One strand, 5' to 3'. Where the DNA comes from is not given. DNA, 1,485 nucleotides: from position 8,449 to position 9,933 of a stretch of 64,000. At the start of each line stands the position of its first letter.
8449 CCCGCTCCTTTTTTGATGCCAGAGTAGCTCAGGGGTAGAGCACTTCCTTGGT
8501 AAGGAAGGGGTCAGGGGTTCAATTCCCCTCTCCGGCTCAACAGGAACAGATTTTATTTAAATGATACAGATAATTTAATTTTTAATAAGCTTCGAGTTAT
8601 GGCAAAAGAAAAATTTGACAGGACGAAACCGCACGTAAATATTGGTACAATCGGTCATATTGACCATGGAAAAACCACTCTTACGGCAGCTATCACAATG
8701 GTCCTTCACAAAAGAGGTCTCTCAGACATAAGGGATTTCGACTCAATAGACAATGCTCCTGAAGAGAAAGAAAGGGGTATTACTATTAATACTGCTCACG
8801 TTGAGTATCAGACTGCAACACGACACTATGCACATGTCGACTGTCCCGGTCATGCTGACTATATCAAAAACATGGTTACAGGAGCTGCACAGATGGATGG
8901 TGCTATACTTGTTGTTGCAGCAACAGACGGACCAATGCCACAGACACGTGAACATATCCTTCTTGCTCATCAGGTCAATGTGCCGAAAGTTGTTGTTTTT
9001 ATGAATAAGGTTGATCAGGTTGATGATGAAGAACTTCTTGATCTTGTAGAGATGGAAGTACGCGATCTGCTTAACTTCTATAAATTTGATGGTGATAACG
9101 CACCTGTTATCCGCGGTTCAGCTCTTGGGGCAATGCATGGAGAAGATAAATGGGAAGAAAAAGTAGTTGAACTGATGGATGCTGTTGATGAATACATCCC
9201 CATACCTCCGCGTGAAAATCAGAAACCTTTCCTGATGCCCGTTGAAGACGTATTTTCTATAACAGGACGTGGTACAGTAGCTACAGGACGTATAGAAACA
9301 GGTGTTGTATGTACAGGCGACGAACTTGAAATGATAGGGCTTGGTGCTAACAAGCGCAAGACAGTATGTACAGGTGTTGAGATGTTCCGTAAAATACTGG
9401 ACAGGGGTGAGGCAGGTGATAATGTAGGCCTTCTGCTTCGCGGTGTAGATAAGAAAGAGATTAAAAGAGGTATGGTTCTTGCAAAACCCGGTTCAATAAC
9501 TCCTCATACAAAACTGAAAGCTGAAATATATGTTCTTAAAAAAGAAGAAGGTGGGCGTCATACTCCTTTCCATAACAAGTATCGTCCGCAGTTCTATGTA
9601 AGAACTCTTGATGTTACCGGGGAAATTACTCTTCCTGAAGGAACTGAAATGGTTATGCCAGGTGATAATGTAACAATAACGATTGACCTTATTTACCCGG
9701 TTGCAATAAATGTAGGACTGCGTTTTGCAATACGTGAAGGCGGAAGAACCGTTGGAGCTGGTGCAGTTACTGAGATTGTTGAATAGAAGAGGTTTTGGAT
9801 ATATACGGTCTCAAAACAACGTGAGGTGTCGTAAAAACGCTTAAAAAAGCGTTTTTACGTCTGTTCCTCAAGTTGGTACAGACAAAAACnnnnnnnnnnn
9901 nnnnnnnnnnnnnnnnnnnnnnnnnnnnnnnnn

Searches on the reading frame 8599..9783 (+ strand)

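Call 52: search_protein_families(library=pfam, proteins=[window:8599-9783:+], max_evalue=0.00001)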
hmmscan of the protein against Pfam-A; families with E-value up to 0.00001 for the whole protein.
window:8599-9783:+ (395 aa): 3 families
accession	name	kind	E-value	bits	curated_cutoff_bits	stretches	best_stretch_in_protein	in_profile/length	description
PF00009.33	GTP_EFTU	-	3.6e-64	216.3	26.5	1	10-201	1-187/188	Elongation factor Tu GTP binding domain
PF03143.23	GTP_EFTU_D3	-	1.8e-37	128.3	27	1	299-393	1-105/106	Elongation factor Tu C-terminal domain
PF03144.31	GTP_EFTU_D2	-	2.3e-18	66.8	30.3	1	225-295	1-73/73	Elongation factor Tu domain 2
